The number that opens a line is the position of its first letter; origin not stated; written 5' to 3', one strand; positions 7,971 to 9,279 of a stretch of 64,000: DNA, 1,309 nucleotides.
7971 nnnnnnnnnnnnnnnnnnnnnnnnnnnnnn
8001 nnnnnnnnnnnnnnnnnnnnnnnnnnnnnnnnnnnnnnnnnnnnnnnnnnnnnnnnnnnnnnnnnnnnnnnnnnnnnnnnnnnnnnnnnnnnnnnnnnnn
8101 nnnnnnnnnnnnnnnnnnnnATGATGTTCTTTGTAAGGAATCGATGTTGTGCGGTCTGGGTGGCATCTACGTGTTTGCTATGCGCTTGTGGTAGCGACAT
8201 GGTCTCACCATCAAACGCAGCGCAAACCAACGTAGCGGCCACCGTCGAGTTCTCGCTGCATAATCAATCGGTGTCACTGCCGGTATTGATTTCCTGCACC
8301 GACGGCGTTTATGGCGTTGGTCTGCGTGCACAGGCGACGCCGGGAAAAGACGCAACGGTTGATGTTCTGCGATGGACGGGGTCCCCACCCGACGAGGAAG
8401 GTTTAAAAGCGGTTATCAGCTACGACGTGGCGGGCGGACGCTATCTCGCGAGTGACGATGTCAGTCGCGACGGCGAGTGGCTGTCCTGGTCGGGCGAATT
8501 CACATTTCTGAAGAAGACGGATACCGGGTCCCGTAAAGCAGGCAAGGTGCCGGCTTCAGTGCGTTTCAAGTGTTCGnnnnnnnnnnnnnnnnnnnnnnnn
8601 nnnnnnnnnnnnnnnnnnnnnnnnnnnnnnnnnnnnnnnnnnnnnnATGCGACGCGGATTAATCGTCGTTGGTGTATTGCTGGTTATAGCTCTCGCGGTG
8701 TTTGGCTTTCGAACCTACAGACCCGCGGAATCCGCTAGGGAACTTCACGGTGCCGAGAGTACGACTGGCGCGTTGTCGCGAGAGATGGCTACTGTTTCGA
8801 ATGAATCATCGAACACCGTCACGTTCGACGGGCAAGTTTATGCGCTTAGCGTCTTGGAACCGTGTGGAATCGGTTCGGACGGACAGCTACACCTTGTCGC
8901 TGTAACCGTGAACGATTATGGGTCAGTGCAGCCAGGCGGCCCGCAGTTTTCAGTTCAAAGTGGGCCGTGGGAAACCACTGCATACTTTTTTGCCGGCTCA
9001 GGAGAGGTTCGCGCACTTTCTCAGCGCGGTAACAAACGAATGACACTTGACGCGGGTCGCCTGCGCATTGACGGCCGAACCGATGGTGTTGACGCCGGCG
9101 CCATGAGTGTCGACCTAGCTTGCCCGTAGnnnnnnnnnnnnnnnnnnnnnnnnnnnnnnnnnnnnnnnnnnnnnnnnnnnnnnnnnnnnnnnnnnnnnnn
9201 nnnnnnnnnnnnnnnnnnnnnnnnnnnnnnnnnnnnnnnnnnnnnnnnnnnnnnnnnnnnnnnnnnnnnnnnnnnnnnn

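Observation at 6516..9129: Five tandem paralogues of an unrecognised ~110-aa exported domain with two invariant cysteines, one within the last 1-5 residues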

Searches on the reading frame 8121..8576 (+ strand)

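Call 4: search_protein_families(library=pfam, proteins=[window:8121-8576:+], max_evalue=1)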
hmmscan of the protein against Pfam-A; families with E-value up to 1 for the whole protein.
window:8121-8576:+ (152 aa): 0 families

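Call 5: search_protein_families(library=ncbifam, proteins=[window:8121-8576:+], max_evalue=1)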
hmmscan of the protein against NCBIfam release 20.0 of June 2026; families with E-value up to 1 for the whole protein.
window:8121-8576:+ (152 aa): 2 families
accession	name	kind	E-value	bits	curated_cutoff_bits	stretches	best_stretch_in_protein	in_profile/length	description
TIGR03502.1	lipase_Pla1_cef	subfamily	0.044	12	383.9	1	12-63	8-66/790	VolA/Pla-1 family phospholipase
NF011619.0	PRK15045.1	equivalog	0.24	9.5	929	1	3-50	296-342/523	cellulose biosynthesis c-di-GMP-binding protein BcsE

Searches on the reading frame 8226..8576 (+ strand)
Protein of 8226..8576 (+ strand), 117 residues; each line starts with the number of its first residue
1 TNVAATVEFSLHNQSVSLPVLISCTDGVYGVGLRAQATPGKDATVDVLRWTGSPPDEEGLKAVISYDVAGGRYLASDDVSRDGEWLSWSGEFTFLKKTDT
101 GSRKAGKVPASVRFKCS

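Call 71: predict_structure(alignment_id=A7)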
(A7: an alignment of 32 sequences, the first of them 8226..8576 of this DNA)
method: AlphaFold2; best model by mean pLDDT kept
length: 117 residues; sequences in the alignment: 32
mean_pLDDT: 88.8   pTM: 0.82
mean pLDDT of the five models: 88.8, 84.9, 84.7, 81.8, 81.8
residues with pLDDT >= 90: 73; 70-90: 38; 50-70: 5; < 50: 1
segments of 3 or more residues with pLDDT < 50: none
pLDDT, mean of each block of 10 residues (from residue 1): 81 92 77 88 90 79 94 94 92 95 94 91
secondary structure, 60 per line:
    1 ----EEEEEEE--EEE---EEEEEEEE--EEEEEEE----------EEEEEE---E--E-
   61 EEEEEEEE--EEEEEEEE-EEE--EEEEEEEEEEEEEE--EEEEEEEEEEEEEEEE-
elements in order: E5-11 E14-16 E20-27 E30-36 E47-52 E61-68 E71-78 E80-82 E85-98 E101-116
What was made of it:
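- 8121..8579 (+): G4, 152 aa lipoprotein (LCAC|G; orthologues read LVGC|G) with the LpqH-like domain at nt 8226-8576. It ends ...FKCS and overlaps G3 by 4 nt. AF2 pLDDT 88.8, pTM 0.82 (call 71).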

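Call 73: fold_search(model_id=the predicted structure, library=pdb)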
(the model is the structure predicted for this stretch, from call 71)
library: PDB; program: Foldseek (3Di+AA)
matches with E <= 10: 781; with E <= 0.001: 0
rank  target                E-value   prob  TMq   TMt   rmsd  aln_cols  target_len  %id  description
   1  7fds_B                1.2e-03  1.00  0.62  0.61   4.2       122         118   13  High resolution crystal structure of LpqH from Mycobacterium tuberculosis (released 2021-12-15)
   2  4zjm_D                2.8e-02  1.00  0.57  0.60   4.3       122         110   12  Crystal Structure of Mycobacterium tuberculosis LpqH (Rv3763) (released 2015-05-13)
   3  3kdj_A                7.2e-02  0.21  0.18  0.14  14.7       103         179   14  Complex structure of (+)-ABA-bound PYL1 and ABI1 (released 2009-11-10)
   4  5jo2_A                9.3e-02  0.23  0.23  0.17  15.8       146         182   13  Crystal structure of abscisic acid-bound abscisic acid receptor PYL3 in complex with type 2C protein phosphatase HAB1 (released 2016-09-07)
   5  3oji_B                1.3e-01  0.21  0.25  0.18  15.7       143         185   12  X-ray crystal structure of the Py13 -pyrabactin complex (released 2011-08-10)
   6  5jo1_A                1.4e-01  0.21  0.24  0.18  15.5       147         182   12  Crystal structure of phaseic acid-bound abscisic acid receptor PYL3 in complex with type 2C protein phosphatase HAB1 (released 2016-09-07)
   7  6hds_A                1.5e-01  0.91  0.44  0.42   6.8       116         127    6  Crystal Structure of apo short afifavidin (released 2018-11-14)
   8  3ew2_G                1.6e-01  0.92  0.46  0.48   6.7       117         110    8  Crystal structure of rhizavidin-biotin complex (released 2008-12-23)
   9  5non_C                1.6e-01  0.30  0.29  0.24  14.4       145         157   10  Structure of truncated Norcoclaurine Synthase from Thalictrum flavum with product mimic (released 2017-09-27)
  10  2vne_A                1.7e-01  0.47  0.29  0.22  13.0       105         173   14  The X-ray structure of Norcoclaurine synthase from Thalictrum flavum (released 2008-08-05)
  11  6v8s_J                1.8e-01  0.15  0.23  0.19  12.3       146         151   13  Crystal structure of Ara h 8.0201 (released 2020-12-16)
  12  3ew2_A                2.0e-01  0.87  0.44  0.45   7.3       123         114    7  Crystal structure of rhizavidin-biotin complex (released 2008-12-23)
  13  8ass_A                2.0e-01  0.80  0.42  0.42   7.5       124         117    8  The Crystal structure of F46Y mutant of the agroavidin-biotin complex (released 2023-04-12)
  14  2ns9_A                2.3e-01  0.28  0.22  0.18  13.8       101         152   11  Crystal structure of protein APE2225 from Aeropyrum pernix K1, Pfam COXG (released 2006-11-14)
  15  3nj0_B                2.5e-01  0.14  0.23  0.18  15.4       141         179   11  X-ray crystal structure of the PYL2-pyrabactin A complex (released 2010-08-18)
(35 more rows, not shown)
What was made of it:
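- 8121..8579 (+): Foldseek top hits are LpqH 7fds_B (TM 0.62) and 4zjm_D (call 73).
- On Pfam PF05481 Myco_19_kDa (LpqH): The G4 model has 7fds_B and 4zjm_D as its top two hits, TM 0.57-0.62, prob 1.00 (call 73).
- The next folds reach TM 0.46 or less (call 73). G4's model is the one that hits LpqH directly (call 73), and LpqH is the family the other four reach by sequence.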

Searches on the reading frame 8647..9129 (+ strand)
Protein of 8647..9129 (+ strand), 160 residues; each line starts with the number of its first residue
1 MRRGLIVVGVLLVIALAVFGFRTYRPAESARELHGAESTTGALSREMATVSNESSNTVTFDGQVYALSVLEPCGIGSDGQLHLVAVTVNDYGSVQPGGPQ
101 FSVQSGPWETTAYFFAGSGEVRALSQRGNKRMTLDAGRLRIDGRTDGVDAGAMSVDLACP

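Call 4: search_protein_families(library=pfam, proteins=[window:8647-9126:+], max_evalue=1)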
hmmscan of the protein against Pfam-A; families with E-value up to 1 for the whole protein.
window:8647-9126:+ (160 aa): 0 families

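Call 5: search_protein_families(library=ncbifam, proteins=[window:8647-9126:+], max_evalue=1)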
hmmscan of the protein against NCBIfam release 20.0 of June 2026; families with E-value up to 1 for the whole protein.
window:8647-9126:+ (160 aa): 1 family
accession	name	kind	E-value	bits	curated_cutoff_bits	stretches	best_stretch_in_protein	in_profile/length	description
TIGR02205.1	septum_zipA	equivalog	0.0015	18.7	119.65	1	1-29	2-30/284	cell division protein ZipA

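Call 10: find_encoding_contigs(protein=window:8647-9129:+, flank=10000, max_places=6)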
Protein window:8647-9129:+ (160 aa): 1 contig read that carries it; 1 place shown.
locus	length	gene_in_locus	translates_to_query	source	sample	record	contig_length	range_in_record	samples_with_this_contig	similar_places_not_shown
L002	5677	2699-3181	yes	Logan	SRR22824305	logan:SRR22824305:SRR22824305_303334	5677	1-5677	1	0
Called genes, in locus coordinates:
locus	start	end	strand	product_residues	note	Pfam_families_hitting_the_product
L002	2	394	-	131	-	?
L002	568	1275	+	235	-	-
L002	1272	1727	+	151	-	-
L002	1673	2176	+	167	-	-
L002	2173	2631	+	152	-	-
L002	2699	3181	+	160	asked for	-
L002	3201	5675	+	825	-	?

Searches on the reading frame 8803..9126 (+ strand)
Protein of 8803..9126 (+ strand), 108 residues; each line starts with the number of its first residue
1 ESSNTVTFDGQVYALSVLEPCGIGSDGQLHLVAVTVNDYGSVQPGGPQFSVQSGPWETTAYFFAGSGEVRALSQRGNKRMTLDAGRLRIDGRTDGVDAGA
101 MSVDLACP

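Call 50: predict_structure(alignment_id=A4)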
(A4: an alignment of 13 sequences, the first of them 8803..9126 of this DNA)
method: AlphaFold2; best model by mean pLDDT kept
length: 108 residues; sequences in the alignment: 13
mean_pLDDT: 87.9   pTM: 0.79
mean pLDDT of the five models: 87.9, 87.6, 87.6, 87.5, 84.9
residues with pLDDT >= 90: 51; 70-90: 55; 50-70: 1; < 50: 1
segments of 3 or more residues with pLDDT < 50: none
pLDDT, mean of each block of 10 residues (from residue 1): 82 92 88 91 91 87 85 85 91 86 91
secondary structure, 60 per line:
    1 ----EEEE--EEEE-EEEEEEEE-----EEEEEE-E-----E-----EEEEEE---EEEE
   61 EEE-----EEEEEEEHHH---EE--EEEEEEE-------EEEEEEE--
elements in order: E5-8 E11-14 E16-23 E29-34 E48-53 E57-63 E69-75 E86-92 E100-106
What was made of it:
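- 8647..9129 (+): G5, 160 aa, with an N-terminal TM anchor and the LpqH-like domain at nt 8803-9126. It ends ...LACP. NCBI did not call this gene in either MAG. AF2 pLDDT 87.9 (call 50).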

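Call 52: fold_search(model_id=the predicted structure, library=pdb)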
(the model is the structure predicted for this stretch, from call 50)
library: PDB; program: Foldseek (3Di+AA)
matches with E <= 10: 666; with E <= 0.001: 0
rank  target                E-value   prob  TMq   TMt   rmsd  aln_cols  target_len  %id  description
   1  6czj_A                1.5e-02  0.99  0.42  0.42   6.7       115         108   10  Structure of a redesigned beta barrel, b10 (released 2018-09-19)
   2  5byp_A                2.8e-01  0.30  0.29  0.27   7.2       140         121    8  Crystal structure of an uncharacterized protein (BACEGG_01585) from Bacteroides eggerthii DSM 20697 at 2.60 A resoluti (released 2015-07-08)
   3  6j49                  2.9e-01  0.41  0.28  0.15  13.3        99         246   16  Grafting VLADV sequence into OspAsm1 (released 2019-03-06)
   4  2i5v                  4.2e-01  0.18  0.26  0.13  14.6       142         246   13  Crystal structure of OspA mutant (released 2007-12-25)
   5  1osp_O                5.1e-01  0.08  0.21  0.10  20.0       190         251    9  CRYSTAL STRUCTURE OF OUTER SURFACE PROTEIN A OF BORRELIA BURGDORFERI COMPLEXED WITH A MURINE MONOCLONAL ANTIBODY FAB (released 1997-04-21)
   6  6x05_A                6.3e-01  0.10  0.25  0.10  13.4       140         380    9  Nup133 (aa55-481) from S. cerevisiae bound by VHH-SAN4 (released 2020-12-09)
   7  4ktr_A                6.3e-01  0.08  0.22  0.05  15.2       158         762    8  Crystal structure of 2-O-alpha-glucosylglycerol phosphorylase in complex with isofagomine and glycerol (released 2014-05-21)
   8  2g8c                  6.3e-01  0.07  0.20  0.11  14.2       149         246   14  Atomic-resolution crystal structure of Borrelia burgdorferi OspA via surface entropy reduction (released 2006-08-08)
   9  6kt1                  6.6e-01  0.23  0.27  0.14  13.2       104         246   17  Crystal structure of an OspA mutant (released 2020-08-26)
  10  7our_A                7.7e-01  0.28  0.35  0.33   8.2       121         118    9  Wilavidin apo form (P1 form) (released 2021-11-17)
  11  6j48                  7.7e-01  0.18  0.27  0.14  13.9       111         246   17  Glycine mutation on single layer beta-sheet of OspAsm1 (released 2019-03-06)
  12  6ics                  7.7e-01  0.14  0.26  0.13  13.1       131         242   14  Loop deletion mutant (deleting four residues) (released 2019-07-03)
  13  6ais                  7.7e-01  0.06  0.20  0.11  15.0       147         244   14  Loop deletion mutant (deleting two residues) (released 2019-07-03)
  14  4qrl                  8.1e-01  0.18  0.31  0.30   6.7       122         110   10  Crystal structure of a lipocalin-like protein (BACUNI_01346) from Bacteroides uniformis ATCC 8492 at 1.79 A resolution (released 2014-08-27)
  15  8p26_H                9.0e-01  0.30  0.26  0.21  13.5        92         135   10  Crystal structure of Arabidopsis thaliana PAXX (released 2023-06-28)
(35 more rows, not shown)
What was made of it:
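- Closest known: Avidin / lipocalin-like small meander beta-barrels. Same: The fold-search lists of both models contain avidins, lipocalin-like proteins and a designed beta-barrel at TM 0.35-0.46 (calls 52, 73).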

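Call 54: search_protein_representatives(alignment_id=A4)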
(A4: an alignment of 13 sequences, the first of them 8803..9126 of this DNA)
Query: 13 sequences, 118 profile positions. Proteins with E-value up to 0.001 (for the whole library): 20; up to 1e-10: 9; up to 1e-30: 1. The best 20 are listed.
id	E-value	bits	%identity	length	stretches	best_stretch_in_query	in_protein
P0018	2.2e-47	176.5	-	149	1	1-118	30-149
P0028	2.5e-24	102.1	-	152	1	3-118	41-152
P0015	7.0e-23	97.5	-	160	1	2-118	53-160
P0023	2.5e-21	92.5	-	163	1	3-118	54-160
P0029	1.6e-14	70.5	-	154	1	3-117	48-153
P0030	2.1e-13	66.9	-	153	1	2-118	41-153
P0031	6.9e-13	65.2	-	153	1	3-118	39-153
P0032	1.2e-12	64.5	-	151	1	3-118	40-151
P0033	1.4e-11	61.0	-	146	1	4-118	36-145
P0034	1.6e-10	57.7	-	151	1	5-118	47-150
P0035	5.7e-10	55.8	-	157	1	6-118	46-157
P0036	3.6e-08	50.0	-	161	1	4-118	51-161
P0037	8.3e-08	48.8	-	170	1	3-118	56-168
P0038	2.0e-07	47.6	-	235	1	2-117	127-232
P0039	9.8e-06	42.2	-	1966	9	16-45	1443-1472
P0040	3.1e-05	40.6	-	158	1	3-118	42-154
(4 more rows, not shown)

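Call 76: find_encoding_contigs(protein=P0040, flank=10000, max_places=3)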
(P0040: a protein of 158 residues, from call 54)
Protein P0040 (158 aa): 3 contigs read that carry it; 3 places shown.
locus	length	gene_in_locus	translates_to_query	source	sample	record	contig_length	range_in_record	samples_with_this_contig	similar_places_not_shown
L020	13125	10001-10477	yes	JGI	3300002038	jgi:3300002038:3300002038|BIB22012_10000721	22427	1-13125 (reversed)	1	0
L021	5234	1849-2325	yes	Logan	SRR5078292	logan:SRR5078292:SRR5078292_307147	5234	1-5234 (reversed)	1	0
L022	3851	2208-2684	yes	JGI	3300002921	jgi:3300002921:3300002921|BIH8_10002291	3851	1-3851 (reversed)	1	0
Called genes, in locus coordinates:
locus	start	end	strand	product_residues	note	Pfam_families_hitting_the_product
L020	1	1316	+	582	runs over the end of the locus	PF18158:AidB_N, PF02770:Acyl-CoA_dh_M, PF00441:Acyl-CoA_dh_1, PF08028:Acyl-CoA_dh_2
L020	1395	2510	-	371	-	PF14907:NTP_transf_5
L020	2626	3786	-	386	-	PF00144:Beta-lactamase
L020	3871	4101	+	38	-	-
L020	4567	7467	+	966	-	PF07715:Plug, PF14905:OMP_b-brl_3 (faint), PF00593:TonB_dep_Rec_b-barrel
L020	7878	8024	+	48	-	-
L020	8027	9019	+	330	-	-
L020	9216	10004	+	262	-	-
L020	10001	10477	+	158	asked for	-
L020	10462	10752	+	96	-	-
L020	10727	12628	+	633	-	-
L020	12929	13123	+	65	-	?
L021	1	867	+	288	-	?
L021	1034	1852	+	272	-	-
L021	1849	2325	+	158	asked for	-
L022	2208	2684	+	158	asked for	-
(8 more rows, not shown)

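Call 77: find_encoding_contigs(protein=P0037, flank=10000, max_places=3)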
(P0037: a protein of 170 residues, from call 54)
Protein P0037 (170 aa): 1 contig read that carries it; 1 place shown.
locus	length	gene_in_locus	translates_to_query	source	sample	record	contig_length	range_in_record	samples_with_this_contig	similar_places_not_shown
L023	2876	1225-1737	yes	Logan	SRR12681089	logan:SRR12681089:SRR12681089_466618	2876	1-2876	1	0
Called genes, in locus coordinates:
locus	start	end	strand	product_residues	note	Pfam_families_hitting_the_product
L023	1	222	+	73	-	?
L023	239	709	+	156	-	-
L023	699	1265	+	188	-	-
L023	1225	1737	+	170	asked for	-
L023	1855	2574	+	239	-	-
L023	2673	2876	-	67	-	?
